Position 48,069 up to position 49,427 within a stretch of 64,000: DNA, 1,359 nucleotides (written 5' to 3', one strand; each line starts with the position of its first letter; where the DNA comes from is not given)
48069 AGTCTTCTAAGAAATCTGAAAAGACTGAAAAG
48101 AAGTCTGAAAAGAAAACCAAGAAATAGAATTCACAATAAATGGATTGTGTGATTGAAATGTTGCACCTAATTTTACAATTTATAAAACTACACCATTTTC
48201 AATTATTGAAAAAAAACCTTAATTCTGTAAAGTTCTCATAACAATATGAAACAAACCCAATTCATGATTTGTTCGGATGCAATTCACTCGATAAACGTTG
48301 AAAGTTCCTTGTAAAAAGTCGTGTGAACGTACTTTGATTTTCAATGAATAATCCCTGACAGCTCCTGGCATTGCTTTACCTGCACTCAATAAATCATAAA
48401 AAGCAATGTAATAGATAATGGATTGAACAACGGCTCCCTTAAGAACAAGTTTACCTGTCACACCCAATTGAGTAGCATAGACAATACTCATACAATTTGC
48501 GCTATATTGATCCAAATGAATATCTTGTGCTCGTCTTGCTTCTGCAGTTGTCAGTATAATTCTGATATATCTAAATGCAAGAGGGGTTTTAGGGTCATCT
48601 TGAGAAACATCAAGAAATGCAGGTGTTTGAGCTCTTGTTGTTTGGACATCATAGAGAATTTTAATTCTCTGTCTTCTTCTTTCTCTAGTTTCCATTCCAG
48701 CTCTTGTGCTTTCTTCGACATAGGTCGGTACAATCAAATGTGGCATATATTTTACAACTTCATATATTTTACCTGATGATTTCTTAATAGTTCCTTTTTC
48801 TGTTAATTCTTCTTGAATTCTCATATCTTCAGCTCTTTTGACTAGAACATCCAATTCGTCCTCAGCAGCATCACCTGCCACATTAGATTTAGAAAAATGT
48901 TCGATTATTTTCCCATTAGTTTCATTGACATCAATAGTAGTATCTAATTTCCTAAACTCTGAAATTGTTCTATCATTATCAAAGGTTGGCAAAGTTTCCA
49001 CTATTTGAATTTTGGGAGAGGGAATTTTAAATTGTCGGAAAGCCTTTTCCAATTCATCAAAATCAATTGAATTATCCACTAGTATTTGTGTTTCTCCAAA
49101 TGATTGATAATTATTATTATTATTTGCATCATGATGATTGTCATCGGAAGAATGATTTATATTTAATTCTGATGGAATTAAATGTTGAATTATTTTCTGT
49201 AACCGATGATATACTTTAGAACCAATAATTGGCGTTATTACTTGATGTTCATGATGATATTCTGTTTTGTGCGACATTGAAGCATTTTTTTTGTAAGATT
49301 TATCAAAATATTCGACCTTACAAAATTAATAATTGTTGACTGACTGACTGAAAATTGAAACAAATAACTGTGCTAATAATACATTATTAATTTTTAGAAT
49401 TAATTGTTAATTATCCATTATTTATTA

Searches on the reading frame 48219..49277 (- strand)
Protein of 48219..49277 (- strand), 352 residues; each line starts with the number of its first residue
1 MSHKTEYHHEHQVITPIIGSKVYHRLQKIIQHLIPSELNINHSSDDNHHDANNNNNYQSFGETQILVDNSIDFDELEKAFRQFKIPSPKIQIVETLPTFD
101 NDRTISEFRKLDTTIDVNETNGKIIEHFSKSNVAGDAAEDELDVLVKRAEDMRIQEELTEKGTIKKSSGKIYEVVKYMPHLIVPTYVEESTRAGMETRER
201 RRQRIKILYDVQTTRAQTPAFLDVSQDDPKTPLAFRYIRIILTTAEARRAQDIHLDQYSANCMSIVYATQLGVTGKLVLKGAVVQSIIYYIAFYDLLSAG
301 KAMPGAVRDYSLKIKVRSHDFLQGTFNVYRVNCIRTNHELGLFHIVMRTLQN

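Call 4: search_protein_families(library=pfam, proteins=[window:48219-49277:-], max_evalue=1)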
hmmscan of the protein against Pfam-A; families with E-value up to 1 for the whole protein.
window:48219-49277:- (352 aa): 1 family
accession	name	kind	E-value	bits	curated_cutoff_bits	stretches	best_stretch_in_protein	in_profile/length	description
PF05942.16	PaREP1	-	0.067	13.5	24.4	1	152-203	10-60/115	Archaeal PaREP1/PaREP8 family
